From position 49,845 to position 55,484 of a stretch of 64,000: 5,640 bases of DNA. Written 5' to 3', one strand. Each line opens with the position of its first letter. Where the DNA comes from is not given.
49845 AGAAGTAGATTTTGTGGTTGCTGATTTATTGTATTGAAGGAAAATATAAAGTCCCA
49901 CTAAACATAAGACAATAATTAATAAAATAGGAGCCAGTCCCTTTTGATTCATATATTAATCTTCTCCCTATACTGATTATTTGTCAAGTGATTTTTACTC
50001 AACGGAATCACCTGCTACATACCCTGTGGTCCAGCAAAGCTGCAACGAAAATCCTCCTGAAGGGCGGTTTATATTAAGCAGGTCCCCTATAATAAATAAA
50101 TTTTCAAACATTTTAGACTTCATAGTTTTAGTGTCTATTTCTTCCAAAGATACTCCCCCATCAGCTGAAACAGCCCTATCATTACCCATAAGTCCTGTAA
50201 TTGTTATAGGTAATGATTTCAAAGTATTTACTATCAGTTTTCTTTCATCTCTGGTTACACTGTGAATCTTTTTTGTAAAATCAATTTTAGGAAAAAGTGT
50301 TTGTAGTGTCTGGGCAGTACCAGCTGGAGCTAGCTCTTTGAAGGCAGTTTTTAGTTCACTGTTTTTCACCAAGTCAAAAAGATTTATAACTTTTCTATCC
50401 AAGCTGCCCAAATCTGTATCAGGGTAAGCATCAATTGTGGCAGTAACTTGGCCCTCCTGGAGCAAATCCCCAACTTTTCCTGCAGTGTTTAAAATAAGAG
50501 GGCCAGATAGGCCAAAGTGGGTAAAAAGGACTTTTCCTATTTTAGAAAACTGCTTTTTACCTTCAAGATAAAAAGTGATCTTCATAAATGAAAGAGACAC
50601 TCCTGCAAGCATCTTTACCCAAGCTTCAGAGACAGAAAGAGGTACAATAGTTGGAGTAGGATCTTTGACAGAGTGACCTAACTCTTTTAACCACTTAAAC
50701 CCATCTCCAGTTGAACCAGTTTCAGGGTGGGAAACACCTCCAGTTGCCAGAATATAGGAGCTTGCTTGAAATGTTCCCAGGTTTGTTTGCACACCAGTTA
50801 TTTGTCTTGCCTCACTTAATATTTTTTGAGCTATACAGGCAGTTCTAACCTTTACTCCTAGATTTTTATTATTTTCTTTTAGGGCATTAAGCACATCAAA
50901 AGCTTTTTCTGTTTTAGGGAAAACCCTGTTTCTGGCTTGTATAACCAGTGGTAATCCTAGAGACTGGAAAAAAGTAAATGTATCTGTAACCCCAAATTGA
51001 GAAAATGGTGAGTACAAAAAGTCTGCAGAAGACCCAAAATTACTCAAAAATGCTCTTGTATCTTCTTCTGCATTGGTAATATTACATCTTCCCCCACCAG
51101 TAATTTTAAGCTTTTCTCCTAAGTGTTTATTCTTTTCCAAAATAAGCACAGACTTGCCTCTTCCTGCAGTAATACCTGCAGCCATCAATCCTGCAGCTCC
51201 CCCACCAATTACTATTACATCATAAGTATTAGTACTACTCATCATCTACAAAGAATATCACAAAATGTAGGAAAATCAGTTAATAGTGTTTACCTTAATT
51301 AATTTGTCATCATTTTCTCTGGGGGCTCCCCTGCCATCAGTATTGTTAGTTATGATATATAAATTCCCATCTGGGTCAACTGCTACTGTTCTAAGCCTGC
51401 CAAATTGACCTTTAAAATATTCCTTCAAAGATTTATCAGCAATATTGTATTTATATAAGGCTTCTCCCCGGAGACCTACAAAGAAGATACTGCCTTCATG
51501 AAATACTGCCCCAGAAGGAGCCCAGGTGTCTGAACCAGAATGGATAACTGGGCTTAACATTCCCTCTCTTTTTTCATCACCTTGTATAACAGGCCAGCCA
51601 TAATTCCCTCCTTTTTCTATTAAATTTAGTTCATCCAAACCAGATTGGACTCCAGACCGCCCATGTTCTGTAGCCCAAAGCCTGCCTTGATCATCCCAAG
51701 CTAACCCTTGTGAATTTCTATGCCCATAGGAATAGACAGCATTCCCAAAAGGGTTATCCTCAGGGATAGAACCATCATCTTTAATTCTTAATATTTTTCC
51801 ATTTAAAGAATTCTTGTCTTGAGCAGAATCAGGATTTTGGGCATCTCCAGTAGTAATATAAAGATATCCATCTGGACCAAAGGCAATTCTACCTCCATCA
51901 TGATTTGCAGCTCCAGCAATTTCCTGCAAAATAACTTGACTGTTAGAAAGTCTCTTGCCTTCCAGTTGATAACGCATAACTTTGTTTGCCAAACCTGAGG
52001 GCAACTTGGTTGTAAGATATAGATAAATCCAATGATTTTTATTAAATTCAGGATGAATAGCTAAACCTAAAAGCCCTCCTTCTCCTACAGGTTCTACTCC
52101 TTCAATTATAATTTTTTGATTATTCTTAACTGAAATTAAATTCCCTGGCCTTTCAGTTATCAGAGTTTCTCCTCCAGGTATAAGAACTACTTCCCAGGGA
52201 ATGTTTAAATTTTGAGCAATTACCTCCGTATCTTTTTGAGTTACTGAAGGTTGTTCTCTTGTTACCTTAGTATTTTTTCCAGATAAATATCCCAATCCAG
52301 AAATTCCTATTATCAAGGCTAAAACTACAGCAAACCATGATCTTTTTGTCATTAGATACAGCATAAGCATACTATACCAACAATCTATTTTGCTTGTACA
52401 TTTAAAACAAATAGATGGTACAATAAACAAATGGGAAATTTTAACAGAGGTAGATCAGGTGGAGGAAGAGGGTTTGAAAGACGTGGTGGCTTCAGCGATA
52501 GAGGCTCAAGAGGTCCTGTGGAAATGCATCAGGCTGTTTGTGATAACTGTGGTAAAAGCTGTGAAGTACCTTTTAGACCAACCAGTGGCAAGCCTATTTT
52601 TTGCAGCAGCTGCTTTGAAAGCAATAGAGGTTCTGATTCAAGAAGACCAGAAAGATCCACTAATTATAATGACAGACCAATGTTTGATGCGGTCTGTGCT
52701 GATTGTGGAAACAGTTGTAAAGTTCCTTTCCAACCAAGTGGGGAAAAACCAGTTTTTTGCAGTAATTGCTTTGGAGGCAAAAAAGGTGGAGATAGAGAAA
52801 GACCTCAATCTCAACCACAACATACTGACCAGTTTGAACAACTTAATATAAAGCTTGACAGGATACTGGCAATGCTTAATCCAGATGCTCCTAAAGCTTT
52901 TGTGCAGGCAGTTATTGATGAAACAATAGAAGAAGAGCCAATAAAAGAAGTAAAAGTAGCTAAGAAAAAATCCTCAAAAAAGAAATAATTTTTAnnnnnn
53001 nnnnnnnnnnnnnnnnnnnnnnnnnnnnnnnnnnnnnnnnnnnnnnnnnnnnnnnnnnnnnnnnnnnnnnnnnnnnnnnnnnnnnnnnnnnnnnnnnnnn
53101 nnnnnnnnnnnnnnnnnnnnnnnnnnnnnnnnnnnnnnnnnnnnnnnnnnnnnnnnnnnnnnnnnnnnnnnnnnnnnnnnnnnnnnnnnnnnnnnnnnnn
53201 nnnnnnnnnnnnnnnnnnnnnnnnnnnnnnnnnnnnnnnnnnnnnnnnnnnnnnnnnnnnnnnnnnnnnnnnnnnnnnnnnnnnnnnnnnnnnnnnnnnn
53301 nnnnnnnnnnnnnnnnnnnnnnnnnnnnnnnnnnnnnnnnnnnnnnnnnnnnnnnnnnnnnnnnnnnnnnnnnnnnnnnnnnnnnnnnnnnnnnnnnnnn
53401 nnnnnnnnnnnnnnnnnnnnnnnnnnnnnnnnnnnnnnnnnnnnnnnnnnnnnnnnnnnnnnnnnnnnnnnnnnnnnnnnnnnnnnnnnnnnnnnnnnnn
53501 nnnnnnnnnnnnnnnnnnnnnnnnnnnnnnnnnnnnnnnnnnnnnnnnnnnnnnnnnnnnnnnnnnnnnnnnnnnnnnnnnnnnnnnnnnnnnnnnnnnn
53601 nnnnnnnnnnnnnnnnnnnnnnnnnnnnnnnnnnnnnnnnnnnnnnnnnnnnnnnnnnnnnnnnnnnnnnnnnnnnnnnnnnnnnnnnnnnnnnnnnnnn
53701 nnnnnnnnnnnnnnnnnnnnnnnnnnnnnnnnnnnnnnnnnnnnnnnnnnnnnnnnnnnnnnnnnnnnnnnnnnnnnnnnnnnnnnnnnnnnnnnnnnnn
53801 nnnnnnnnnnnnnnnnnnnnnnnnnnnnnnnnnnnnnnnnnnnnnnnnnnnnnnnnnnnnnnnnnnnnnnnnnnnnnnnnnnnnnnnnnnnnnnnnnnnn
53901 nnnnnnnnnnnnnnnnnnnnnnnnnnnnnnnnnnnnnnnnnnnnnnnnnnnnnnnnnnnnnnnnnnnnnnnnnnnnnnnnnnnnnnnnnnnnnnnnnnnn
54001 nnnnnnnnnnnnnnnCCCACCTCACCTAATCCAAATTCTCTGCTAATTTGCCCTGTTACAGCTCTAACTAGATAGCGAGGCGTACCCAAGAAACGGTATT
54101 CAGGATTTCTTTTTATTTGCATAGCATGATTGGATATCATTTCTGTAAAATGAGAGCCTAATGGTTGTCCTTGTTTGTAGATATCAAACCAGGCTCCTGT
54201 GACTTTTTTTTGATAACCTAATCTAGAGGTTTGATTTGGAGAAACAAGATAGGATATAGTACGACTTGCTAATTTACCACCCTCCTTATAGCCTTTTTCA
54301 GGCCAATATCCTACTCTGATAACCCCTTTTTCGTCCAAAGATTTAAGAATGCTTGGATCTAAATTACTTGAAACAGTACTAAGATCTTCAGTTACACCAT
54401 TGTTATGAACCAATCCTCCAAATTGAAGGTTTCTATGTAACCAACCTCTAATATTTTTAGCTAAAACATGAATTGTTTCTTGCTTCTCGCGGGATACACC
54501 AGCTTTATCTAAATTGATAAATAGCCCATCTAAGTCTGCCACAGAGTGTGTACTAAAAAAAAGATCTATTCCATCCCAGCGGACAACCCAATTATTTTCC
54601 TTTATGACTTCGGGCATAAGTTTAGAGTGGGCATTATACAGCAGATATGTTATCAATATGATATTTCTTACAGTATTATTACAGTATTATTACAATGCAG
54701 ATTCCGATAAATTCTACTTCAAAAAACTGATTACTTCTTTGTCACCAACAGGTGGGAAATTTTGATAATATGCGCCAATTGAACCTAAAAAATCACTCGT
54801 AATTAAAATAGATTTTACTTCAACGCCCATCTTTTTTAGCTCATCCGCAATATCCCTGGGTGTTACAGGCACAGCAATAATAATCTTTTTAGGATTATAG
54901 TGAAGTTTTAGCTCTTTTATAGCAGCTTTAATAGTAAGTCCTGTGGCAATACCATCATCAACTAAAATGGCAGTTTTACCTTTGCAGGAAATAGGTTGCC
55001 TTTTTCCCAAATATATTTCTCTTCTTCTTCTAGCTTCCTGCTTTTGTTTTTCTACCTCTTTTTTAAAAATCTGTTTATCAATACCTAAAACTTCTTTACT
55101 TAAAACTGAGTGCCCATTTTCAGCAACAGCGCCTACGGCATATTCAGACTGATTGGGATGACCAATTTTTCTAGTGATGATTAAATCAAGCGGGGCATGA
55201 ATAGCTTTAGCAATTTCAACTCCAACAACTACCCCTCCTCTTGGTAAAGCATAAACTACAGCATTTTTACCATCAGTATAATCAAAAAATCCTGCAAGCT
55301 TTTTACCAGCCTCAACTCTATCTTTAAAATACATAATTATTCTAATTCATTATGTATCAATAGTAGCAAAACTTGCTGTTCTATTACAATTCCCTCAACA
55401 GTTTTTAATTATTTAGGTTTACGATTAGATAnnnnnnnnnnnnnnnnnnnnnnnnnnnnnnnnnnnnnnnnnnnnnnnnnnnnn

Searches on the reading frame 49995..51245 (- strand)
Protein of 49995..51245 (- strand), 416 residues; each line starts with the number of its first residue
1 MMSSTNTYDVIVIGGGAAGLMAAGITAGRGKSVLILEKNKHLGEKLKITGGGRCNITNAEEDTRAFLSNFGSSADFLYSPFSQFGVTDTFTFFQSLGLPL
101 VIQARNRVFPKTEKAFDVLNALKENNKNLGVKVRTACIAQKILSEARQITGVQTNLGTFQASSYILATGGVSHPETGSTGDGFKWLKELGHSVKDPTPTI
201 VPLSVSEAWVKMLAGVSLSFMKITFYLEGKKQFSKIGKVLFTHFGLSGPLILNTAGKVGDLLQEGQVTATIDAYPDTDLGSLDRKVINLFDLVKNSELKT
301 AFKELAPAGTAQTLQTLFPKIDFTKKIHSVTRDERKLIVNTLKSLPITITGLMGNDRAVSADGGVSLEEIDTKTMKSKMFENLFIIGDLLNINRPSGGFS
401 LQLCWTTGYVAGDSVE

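Call 41: search_protein_families(library=pfam, proteins=[window:49995-51245:-], max_evalue=0.0001)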
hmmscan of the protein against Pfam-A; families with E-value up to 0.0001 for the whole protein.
window:49995-51245:- (416 aa): 11 families
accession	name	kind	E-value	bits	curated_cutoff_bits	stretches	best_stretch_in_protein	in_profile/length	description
PF03486.20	HI0933_like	-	9.4e-76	254.9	50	1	9-413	2-243/244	HI0933-like protein Rossmann domain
PF22780.1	HI0933_like_1st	-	7.2e-26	91.4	27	1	198-358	2-163/165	HI0933-like protein barrel and H2TH domain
PF00890.30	FAD_binding_2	-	1.2e-13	51.4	20.4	1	9-57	1-49/414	FAD binding domain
PF01266.30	DAO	-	9e-09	35.7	27.9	0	9-43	1-35/353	FAD dependent oxidoreductase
PF12831.13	FAD_oxidored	-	2e-08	34.4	27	1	9-169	1-145/416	FAD dependent oxidoreductase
PF07992.20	Pyr_redox_2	-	3e-06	27.3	26.1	1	8-171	1-110/291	Pyridine nucleotide-disulphide oxidoreductase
PF13738.12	Pyr_redox_3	-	3.2e-06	27.1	30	0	11-41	1-32/305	Pyridine nucleotide-disulphide oxidoreductase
PF13450.12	NAD_binding_8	-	2.3e-05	25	21.9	1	12-43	1-32/68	NAD(P)-binding Rossmann-like domain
PF01494.25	FAD_binding_3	-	2.3e-05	24.2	22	0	8-40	2-34/349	FAD binding domain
PF01262.27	AlaDh_PNT_C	-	3.4e-05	23.8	23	1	9-61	30-83/214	Alanine dehydrogenase/PNT, C-terminal domain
PF00070.33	Pyr_redox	-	5.1e-05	24.1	22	0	10-43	2-35/82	Pyridine nucleotide-disulphide oxidoreductase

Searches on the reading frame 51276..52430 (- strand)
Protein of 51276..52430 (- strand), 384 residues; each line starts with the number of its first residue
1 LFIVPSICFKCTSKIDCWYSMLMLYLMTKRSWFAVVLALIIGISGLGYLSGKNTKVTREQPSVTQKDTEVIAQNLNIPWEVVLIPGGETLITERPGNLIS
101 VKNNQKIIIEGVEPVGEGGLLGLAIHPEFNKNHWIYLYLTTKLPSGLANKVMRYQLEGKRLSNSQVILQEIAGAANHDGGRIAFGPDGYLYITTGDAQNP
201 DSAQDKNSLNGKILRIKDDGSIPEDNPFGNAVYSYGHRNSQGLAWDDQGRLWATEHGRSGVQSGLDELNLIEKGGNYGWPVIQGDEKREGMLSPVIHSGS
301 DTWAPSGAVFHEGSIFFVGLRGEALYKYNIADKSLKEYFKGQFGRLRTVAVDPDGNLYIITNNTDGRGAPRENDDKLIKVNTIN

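Call 41: search_protein_families(library=pfam, proteins=[window:51276-52430:-], max_evalue=0.0001)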
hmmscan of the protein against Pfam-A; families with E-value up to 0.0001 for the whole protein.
window:51276-52430:- (384 aa): 1 family
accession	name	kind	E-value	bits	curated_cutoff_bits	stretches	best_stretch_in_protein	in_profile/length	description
PF07995.17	GSDH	-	4.6e-82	276.4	25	1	75-367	1-329/332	Glucose / Sorbosone dehydrogenase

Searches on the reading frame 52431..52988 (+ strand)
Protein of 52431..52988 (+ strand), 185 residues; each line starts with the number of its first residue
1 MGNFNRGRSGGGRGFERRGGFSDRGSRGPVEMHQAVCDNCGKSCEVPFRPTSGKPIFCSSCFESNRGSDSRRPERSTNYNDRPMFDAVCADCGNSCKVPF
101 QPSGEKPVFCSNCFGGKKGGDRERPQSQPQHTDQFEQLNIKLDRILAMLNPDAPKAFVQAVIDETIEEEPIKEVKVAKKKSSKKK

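Call 59: search_protein_families(library=pfam, proteins=[window:52431-52988:+], max_evalue=0.001)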
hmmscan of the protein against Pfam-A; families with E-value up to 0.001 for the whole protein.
window:52431-52988:+ (185 aa): 1 family
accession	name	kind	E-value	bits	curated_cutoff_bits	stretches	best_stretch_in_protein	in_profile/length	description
PF23477.1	zf_Tbcl_2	-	5.3e-32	109.7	27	2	82-116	1-35/37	Probable treble clef zinc finger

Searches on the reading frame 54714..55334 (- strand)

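Call 60: search_protein_families(library=pfam, proteins=[window:54714-55334:-], max_evalue=0.001)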
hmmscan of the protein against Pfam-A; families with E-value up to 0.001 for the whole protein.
window:54714-55334:- (206 aa): 2 families
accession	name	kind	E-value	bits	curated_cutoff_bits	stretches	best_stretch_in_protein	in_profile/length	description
PF00156.33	Pribosyltran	-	2.6e-17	63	26.3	1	13-180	18-145/158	Phosphoribosyl transferase domain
PF14681.12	UPRTase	-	0.0003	20.8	27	1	99-157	101-159/206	Uracil phosphoribosyltransferase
